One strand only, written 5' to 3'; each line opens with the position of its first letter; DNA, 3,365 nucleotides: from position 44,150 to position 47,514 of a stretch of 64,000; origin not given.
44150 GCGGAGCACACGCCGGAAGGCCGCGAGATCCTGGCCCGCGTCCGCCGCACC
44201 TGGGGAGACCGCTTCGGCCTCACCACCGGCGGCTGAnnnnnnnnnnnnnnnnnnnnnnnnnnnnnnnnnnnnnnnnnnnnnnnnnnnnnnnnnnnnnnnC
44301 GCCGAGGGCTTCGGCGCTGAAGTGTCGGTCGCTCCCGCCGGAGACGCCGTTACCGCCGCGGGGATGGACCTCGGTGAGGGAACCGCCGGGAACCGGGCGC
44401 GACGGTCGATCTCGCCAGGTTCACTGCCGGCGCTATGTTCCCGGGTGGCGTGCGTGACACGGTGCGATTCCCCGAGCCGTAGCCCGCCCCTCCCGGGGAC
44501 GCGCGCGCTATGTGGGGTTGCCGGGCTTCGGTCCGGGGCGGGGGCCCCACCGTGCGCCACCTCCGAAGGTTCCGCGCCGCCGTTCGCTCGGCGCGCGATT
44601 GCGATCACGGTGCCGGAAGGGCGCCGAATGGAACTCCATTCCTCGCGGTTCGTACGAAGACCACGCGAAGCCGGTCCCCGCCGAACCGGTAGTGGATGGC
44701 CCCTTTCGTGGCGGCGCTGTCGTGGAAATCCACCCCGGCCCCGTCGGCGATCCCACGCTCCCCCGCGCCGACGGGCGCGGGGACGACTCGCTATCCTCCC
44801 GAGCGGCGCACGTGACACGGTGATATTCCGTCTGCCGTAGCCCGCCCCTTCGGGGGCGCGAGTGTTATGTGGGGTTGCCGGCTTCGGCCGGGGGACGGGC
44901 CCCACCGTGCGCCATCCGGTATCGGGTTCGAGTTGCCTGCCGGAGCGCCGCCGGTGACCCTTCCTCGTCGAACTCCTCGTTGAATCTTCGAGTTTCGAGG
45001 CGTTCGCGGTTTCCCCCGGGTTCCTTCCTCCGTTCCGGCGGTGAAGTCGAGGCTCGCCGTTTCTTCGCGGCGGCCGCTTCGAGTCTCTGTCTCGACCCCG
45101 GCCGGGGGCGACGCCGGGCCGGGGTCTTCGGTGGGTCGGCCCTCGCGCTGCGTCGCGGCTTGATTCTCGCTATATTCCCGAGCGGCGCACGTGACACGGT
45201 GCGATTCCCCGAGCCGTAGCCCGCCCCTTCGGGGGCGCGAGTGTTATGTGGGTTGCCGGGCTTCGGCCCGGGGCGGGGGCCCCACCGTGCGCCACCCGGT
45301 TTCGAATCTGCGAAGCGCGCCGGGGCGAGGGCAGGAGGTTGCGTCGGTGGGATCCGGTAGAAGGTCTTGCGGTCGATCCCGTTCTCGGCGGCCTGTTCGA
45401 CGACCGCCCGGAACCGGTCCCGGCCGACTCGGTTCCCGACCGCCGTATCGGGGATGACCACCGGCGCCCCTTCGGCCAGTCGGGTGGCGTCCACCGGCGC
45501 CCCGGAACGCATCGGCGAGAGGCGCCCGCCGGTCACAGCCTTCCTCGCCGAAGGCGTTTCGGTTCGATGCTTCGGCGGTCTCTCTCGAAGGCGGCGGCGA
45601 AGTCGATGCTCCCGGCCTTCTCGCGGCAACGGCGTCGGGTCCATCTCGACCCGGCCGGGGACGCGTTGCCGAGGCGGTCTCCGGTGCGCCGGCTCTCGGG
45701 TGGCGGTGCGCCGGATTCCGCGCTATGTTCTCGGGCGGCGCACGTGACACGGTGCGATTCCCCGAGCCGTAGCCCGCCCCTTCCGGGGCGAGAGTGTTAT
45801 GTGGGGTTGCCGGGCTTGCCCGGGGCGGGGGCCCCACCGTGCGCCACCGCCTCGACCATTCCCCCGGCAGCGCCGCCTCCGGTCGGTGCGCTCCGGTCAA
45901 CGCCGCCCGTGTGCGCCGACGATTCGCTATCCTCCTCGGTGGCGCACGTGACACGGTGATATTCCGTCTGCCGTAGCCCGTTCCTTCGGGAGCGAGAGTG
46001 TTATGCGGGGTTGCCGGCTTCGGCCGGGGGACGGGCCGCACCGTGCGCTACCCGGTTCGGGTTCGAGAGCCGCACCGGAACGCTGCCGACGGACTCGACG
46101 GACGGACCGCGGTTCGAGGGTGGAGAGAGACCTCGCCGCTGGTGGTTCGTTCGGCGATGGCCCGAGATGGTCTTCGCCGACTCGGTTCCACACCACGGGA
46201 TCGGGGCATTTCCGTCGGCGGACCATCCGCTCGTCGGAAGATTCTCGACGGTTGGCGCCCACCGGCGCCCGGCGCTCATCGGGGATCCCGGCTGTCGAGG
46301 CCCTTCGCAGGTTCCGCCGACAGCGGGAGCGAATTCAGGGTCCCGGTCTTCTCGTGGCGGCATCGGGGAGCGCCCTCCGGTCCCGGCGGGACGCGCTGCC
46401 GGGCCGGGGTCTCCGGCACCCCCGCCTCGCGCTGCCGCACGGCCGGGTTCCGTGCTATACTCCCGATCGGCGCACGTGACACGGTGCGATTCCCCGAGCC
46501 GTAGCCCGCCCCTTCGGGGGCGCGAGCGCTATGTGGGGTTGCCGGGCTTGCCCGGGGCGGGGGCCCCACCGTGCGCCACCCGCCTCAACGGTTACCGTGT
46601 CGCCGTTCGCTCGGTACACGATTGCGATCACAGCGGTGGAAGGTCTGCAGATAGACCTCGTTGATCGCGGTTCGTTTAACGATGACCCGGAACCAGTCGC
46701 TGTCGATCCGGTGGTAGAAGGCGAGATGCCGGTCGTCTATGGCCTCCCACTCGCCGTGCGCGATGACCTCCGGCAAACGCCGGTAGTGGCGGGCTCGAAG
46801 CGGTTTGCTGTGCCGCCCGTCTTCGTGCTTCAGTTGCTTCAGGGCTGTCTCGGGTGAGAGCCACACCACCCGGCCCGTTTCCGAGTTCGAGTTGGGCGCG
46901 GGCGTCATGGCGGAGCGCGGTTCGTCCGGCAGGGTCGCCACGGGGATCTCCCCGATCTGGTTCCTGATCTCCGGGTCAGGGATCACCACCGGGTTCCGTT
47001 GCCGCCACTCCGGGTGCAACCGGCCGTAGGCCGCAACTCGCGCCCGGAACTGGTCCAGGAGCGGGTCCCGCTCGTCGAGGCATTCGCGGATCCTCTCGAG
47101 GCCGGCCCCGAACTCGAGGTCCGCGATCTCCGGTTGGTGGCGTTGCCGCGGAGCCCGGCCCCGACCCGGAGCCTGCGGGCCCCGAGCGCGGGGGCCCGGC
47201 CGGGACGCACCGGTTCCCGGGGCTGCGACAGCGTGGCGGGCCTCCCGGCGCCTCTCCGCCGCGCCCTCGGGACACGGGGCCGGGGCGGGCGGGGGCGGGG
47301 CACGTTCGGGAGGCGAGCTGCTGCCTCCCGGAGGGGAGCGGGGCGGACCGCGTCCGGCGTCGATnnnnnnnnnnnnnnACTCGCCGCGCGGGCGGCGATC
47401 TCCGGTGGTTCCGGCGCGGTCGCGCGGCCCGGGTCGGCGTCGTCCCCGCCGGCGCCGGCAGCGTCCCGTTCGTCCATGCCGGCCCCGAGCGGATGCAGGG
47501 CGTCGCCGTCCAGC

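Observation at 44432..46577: Six-copy array of promoter-linked ~110-nt structured RNA-like elements (no RNA family I can name)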

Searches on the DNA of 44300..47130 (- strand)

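Call 27: search_rna_families(source=window, start=44300, end=46700, threshold=evalue, max_evalue=5, show_alignments=2)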
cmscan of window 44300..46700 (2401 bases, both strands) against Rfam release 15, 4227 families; matches with E-value up to 5: 6.
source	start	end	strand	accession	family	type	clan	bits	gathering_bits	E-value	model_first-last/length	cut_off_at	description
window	44818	44857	+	RF01716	PhotoRC-I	Cis-reg;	-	18.4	45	0.12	1-44/44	no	PhotoRC-I RNA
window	45197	45236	+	RF01716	PhotoRC-I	Cis-reg;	-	17.9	45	0.16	1-44/44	no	PhotoRC-I RNA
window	46482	46521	+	RF01716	PhotoRC-I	Cis-reg;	-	17.9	45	0.16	1-44/44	no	PhotoRC-I RNA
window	45954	45993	+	RF01716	PhotoRC-I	Cis-reg;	-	17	45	0.3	1-44/44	no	PhotoRC-I RNA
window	46207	46289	+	RF02681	Twister-sister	Gene; ribozyme;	-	16.8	34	3.9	1-81/81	no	Twister_sister_ribozyme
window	44513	44582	-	RF03045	proV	Gene; sRNA;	-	13.9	88.5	4.4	1-149/149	no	proV RNA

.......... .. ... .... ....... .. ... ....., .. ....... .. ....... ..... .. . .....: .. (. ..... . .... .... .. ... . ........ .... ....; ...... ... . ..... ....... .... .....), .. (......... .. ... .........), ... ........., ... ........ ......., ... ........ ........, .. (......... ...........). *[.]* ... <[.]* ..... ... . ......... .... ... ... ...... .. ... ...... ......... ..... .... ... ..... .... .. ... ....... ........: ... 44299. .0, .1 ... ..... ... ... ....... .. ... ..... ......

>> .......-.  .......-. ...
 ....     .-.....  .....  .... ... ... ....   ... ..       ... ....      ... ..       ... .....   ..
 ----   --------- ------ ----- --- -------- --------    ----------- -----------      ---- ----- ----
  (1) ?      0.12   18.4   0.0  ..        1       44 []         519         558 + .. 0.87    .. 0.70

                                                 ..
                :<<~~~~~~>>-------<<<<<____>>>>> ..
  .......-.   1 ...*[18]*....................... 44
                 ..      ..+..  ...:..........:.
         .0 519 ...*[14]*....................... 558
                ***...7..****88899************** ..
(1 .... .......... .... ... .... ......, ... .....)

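Call 65: search_with_rna_model(model_id=R1, sources=[L150, L151, L152, L153, L154, L155, L156, L157], max_evalue=0.01)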
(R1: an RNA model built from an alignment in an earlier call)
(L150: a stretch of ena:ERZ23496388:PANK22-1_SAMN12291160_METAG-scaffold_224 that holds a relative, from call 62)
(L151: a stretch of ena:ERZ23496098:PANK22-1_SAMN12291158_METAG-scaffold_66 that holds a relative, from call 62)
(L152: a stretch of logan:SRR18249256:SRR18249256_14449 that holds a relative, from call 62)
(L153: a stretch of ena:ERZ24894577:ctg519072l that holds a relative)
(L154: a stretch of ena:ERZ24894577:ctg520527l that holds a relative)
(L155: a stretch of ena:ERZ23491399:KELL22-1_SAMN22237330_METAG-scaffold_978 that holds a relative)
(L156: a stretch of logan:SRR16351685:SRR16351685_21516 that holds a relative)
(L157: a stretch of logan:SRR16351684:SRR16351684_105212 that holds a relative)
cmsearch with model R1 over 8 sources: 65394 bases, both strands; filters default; matches with E-value up to 0.01: 9.
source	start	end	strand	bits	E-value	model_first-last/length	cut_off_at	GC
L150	8056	8165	-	88.4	2.4e-17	1-106/106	no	0.69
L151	8056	8165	-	88.4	2.4e-17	1-106/106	no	0.69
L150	6768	6878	-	78.4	3.7e-15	1-106/106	no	0.77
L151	6768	6878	-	78.4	3.7e-15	1-106/106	no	0.77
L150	8439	8552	-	76.4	1e-14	1-106/106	no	0.8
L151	8439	8552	-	76.4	1e-14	1-106/106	no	0.8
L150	7556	7665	-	75.1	1.9e-14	1-106/106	no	0.8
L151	7556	7665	-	75.1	1.9e-14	1-106/106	no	0.8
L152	6768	6864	-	47.9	1.7e-08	15-106/106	5'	0.77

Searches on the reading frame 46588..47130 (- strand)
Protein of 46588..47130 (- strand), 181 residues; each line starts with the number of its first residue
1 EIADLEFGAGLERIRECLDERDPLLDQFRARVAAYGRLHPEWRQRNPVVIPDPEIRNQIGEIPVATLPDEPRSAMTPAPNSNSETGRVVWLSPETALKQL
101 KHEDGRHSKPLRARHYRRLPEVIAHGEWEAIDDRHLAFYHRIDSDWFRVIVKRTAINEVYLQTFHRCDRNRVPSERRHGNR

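Call 10: search_protein_families(library=pfam, proteins=[window:46588-47130:-], max_evalue=1)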
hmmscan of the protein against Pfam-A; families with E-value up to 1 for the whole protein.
seq(181 aa): 3 families
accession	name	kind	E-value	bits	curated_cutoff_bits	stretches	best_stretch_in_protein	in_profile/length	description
PF18812.6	PBECR3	-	0.0044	17.3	30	1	88-168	22-109/115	phage-Barnase-EndoU-ColicinE5/D-RelE like nuclease3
PF18798.6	LPD3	-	0.028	15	27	1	81-141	24-86/114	Large polyvalent protein-associated domain 3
PF19492.4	DUF6027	-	0.094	13.4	25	0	11-40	18-46/134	Family of unknown function (DUF6027)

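Call 11: search_protein_families(library=phrogs, proteins=[window:46588-47130:-], max_evalue=0.1)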
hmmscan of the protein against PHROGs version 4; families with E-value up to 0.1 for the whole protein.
seq(181 aa): 0 families

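Call 17: find_homologous_proteins(query=window:46588-47130:-, max_evalue=0.001)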
Query seq(181 aa) (181 aa): 14 proteins with E <= 0.001 among 90 candidates.
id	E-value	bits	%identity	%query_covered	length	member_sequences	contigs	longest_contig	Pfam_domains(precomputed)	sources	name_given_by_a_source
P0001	1.8e-118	411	99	100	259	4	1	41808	-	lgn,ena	-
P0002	1.6e-98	346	86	99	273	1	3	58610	-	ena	-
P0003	1.5e-84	300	75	100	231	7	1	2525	-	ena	-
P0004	1.7e-82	293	71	100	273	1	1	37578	-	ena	-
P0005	4.0e-82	292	72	100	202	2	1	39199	-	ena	-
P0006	1.8e-79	284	73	96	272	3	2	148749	-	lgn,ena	-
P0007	7.0e-75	269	69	96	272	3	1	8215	-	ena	-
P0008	2.3e-72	260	69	98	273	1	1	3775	-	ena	-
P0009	4.4e-71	256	67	100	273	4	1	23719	-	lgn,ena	-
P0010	8.7e-71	255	82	74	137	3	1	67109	-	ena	-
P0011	1.3e-59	219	71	75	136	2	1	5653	-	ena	-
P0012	5.1e-58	214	80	64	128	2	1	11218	-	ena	-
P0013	7.8e-28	115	45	84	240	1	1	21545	-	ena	-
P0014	2.2e-26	110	40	98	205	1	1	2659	-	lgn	-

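Call 32: search_protein_families(library=pfam, proteins=[P0001, P0013, P0014], max_evalue=0.1)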
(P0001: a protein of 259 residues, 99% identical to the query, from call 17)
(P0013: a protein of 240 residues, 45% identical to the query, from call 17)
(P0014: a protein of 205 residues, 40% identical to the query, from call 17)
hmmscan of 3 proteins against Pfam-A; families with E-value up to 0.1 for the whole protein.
P0001 (259 aa): 2 families
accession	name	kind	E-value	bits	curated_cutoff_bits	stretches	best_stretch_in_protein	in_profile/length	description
PF18812.6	PBECR3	-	0.0092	16.3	30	1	166-246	22-109/115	phage-Barnase-EndoU-ColicinE5/D-RelE like nuclease3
PF18798.6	LPD3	-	0.056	14.1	27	1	159-219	24-86/114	Large polyvalent protein-associated domain 3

P0013 (240 aa): 0 families

P0014 (205 aa): 0 families

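Call 62: find_encoding_contigs(protein=P0006, flank=6000, max_places=3)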
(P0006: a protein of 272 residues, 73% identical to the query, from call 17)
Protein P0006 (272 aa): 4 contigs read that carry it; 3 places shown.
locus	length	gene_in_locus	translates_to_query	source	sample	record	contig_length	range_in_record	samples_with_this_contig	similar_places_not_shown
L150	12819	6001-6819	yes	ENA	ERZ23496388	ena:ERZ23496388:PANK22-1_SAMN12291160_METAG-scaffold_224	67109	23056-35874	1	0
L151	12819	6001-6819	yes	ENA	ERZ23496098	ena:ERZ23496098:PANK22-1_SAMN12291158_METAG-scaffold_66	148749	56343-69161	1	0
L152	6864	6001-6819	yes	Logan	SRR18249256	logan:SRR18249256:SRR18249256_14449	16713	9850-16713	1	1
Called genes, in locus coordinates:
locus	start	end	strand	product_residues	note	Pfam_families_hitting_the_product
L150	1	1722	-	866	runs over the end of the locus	PF28527:DUF8425, PF00004:AAA (faint), PF07728:AAA_5, PF28529:McrB_lid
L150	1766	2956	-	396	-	PF01053:Cys_Met_Meta_PP (faint), PF00155:Aminotran_1_2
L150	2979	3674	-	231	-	PF01467:CTP_transf_like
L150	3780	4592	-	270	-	PF03602:Cons_hypoth95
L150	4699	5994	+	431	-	-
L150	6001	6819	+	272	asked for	-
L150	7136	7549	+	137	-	-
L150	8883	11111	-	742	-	PF17191:RecG_wedge, PF00270:DEAD, PF04851:ResIII (weak), PF00271:Helicase_C, PF19833:RecG_dom3_C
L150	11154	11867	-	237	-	-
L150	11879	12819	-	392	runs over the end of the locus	PF01745:IPT (weak), PF01715:IPPT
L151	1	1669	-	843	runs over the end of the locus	PF28527:DUF8425, PF00004:AAA (faint), PF07728:AAA_5, PF28529:McrB_lid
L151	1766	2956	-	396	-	PF01053:Cys_Met_Meta_PP (faint), PF00155:Aminotran_1_2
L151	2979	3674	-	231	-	PF01467:CTP_transf_like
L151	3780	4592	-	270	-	PF03602:Cons_hypoth95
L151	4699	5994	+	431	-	-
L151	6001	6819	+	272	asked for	-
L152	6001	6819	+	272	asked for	-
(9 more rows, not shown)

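Call 79: predict_structure(alignment_id=A6)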
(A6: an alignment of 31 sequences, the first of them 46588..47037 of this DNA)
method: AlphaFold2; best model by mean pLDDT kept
length: 150 residues; sequences in the alignment: 31
mean_pLDDT: 88.4   pTM: 0.82
mean pLDDT of the five models: 88.4, 87.0, 84.7, 82.7, 81.5
residues with pLDDT >= 90: 86; 70-90: 55; 50-70: 4; < 50: 5
segments of 3 or more residues with pLDDT < 50: 146-150
pLDDT, mean of each block of 10 residues (from residue 1): 85 85 89 96 92 95 88 77 92 96 96 95 96 91 52
secondary structure, 60 per line:
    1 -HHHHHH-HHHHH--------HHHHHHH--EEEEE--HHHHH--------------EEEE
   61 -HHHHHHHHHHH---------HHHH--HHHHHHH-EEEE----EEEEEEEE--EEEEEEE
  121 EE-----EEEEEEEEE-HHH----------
elements in order: H2-7 H9-13 H22-28 E31-35 H38-42 E57-60 H62-72 H82-85 H88-94 E96-99 E104-111 E114-122 E128-136

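Call 82: fold_search(model_id=the predicted structure, library=pdb)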
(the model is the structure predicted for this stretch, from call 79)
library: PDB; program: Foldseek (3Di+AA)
matches with E <= 10: 553; with E <= 0.001: 0
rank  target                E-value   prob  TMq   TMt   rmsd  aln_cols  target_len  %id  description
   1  7m5f_C                3.3e-02  0.30  0.26  0.31  11.8       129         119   12  Contact-dependent inhibition system from Serratia marcescens BWH57 (released 2021-05-12)
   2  3u97                  7.1e-02  0.97  0.27  0.50   2.9        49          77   10  1.1 Angstrom-resolution crystal structure of the Brucella abortus ribonuclease toxin, BrnT (released 2012-02-22)
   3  2v8q_A                9.7e-02  0.51  0.22  0.30   9.1        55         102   16  Crystal structure of the regulatory fragment of mammalian AMPK in complexes with AMP (released 2007-09-25)
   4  6p77_A                2.1e-01  0.11  0.21  0.23  12.7       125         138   13  2.5 Angstrom structure of Caci_6494 from Catenulispora Acidiphila (released 2020-06-17)
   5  2ya3_A                2.2e-01  0.25  0.21  0.29   9.0        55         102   16  STRUCTURE OF THE REGULATORY FRAGMENT OF MAMMALIAN AMPK IN COMPLEX WITH COUMARIN ADP (released 2011-03-16)
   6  4cfh_A                2.3e-01  0.10  0.21  0.09  19.7       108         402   18  Structure of an active form of mammalian AMPK (released 2013-12-25)
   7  4eai_A                2.5e-01  0.41  0.21  0.29   4.4        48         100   17  Co-crystal structure of an AMPK core with AMP (released 2012-06-06)
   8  3nwi_B                2.5e-01  0.20  0.21  0.14   9.3        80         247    6  The Soluble Domain Structure of the ZntB Zn2+ Efflux System (released 2011-03-23)
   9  9qzd_A                3.2e-01  0.10  0.20  0.23  11.3       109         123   13  de novo NTF2-like protein (released 2025-10-22)
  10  2pwe_A                3.4e-01  0.14  0.18  0.07   5.5        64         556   16  Crystal structure of the MutB E254Q mutant in complex with the substrate sucrose (released 2007-06-26)
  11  3nwi_A                3.4e-01  0.12  0.20  0.13   9.6        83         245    7  The Soluble Domain Structure of the ZntB Zn2+ Efflux System (released 2011-03-23)
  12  3nwi_E                3.4e-01  0.12  0.20  0.13   9.6        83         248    7  The Soluble Domain Structure of the ZntB Zn2+ Efflux System (released 2011-03-23)
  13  9u7v_B                3.4e-01  0.08  0.17  0.06  14.7        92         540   20  The X-ray Crystallographic Structure of oligo-1,6-glucosidase from Paenibacillus sp. STB16 (released 2025-05-07)
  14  7myj_C                3.6e-01  0.33  0.22  0.08   4.2        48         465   19  Structure of full length human AMPK (a2b1g1) in complex with a small molecule activator MSG011 (released 2022-06-29)
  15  3nwi_C                3.6e-01  0.14  0.20  0.13   9.5        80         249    6  The Soluble Domain Structure of the ZntB Zn2+ Efflux System (released 2011-03-23)
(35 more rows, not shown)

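Call 84: search_solved_structures(query=A6, max_evalue=1)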
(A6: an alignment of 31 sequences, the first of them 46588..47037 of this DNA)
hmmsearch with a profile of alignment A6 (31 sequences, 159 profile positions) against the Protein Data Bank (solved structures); distinct sequences matched with E-value up to 1: 0.

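Call 85: search_protein_families(library=pfam, alignment_id=A6, max_evalue=0.05)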
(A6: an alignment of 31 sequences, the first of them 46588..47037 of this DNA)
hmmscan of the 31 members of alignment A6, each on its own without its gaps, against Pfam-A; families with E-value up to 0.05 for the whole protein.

A. member 1, window:46588-47037:- (150 aa): 2 families
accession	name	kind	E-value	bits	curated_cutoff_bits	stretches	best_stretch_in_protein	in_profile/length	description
PF18812.6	PBECR3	-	0.0028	18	30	1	57-137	22-109/115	phage-Barnase-EndoU-ColicinE5/D-RelE like nuclease3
PF18798.6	LPD3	-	0.019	15.6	27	1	50-110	24-86/114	Large polyvalent protein-associated domain 3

B. families by the number of members that match (of 31 scanned): 3 families
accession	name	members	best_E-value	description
PF18812.6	PBECR3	10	0.00014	phage-Barnase-EndoU-ColicinE5/D-RelE like nuclease3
PF18798.6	LPD3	1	0.019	Large polyvalent protein-associated domain 3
PF15644.12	Gln_amidase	1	0.049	Papain fold toxin 1, glutamine deamidase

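Call 89: fold_search(model_id=the predicted structure, library=viral)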
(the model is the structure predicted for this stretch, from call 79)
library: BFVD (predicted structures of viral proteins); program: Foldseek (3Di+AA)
matches with E <= 10: 857; with E <= 0.001: 1
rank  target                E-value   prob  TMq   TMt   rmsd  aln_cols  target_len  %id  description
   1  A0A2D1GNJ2            3.5e-05  1.00  0.49  0.20   3.9       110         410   13  (no name in the UniProt tables at hand)
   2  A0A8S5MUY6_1          2.2e-03  1.00  0.53  0.10   5.2       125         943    9  Nuclease [Myoviridae sp. ctxZR60]
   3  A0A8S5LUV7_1          2.5e-03  1.00  0.53  0.10   4.7       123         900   13  Crystallin beta/gamma motif-containing protein [Podoviridae sp. ctrub15]
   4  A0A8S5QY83            2.5e-03  1.00  0.52  0.35   6.2       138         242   17  Minor capsid protein [Siphoviridae sp. ctg6Y13]
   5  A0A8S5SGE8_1          5.4e-03  1.00  0.48  0.06   3.8       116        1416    9  Nuclease [Podoviridae sp. ctZih56]
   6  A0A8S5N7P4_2          6.1e-03  1.00  0.48  0.08   5.9       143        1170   10  Nuclease [Myoviridae sp. ctiBE32]
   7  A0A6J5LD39            1.4e-02  1.00  0.50  0.21   4.5       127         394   12  Uncharacterized protein [uncultured Caudovirales phage]
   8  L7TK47                1.5e-02  0.97  0.40  0.39   8.9       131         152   14  Uncharacterized protein [Halorubrum sodomense tailed virus 2]
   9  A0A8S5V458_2          1.7e-02  0.97  0.51  0.09  12.3       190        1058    8  PolyVal ADP-Ribosyltransferase [Myoviridae sp. ct8iP21]
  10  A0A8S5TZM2            1.8e-02  0.98  0.44  0.33   6.7       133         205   15  Crystallin beta/gamma motif-containing protein [Myoviridae sp. cttph48]
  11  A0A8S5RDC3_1          3.5e-02  0.47  0.35  0.05  17.4       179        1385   13  Crystallin beta/gamma motif-containing protein [virus sp. ctd0M1]
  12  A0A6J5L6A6            4.8e-02  0.90  0.40  0.06   8.6       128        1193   13  Uncharacterized protein [uncultured Caudovirales phage]
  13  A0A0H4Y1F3            8.0e-02  0.69  0.23  0.16  10.4        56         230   12  Uncharacterized protein [Salmon gill poxvirus]
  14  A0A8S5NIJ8            1.0e-01  0.69  0.24  0.30   6.2        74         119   12  Uncharacterized protein [Siphoviridae sp. ctUF252]
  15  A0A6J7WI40            1.5e-01  0.63  0.23  0.49   5.3        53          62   15  Uncharacterized protein [uncultured Caudovirales phage]
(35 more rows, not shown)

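Call 109: search_protein_families(library=pfam, proteins=[L150:4699-5994:+], max_evalue=0.01)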
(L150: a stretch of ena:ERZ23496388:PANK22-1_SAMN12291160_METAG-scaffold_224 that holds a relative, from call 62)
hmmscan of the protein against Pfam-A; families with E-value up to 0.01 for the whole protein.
L150:4699-5994:+ (431 aa): 0 families

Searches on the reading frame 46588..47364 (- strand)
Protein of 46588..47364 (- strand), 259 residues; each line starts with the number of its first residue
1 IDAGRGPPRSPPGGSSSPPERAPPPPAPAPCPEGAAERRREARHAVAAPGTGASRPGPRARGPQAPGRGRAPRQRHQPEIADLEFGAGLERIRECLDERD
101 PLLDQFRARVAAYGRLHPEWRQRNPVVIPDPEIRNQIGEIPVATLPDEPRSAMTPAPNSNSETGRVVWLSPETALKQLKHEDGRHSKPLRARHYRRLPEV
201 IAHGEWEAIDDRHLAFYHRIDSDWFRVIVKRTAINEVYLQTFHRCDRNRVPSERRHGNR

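Call 87: search_protein_families(library=padloc, proteins=[window:46588-47364:-], max_evalue=0.01)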
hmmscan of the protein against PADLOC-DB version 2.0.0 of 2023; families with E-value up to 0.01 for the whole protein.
window:46588-47364:- (259 aa): 0 families

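Call 88: search_protein_families(library=ncbifam, proteins=[window:46588-47364:-], max_evalue=0.01)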
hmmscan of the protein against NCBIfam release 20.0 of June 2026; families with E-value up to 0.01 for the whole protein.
window:46588-47364:- (259 aa): 0 families
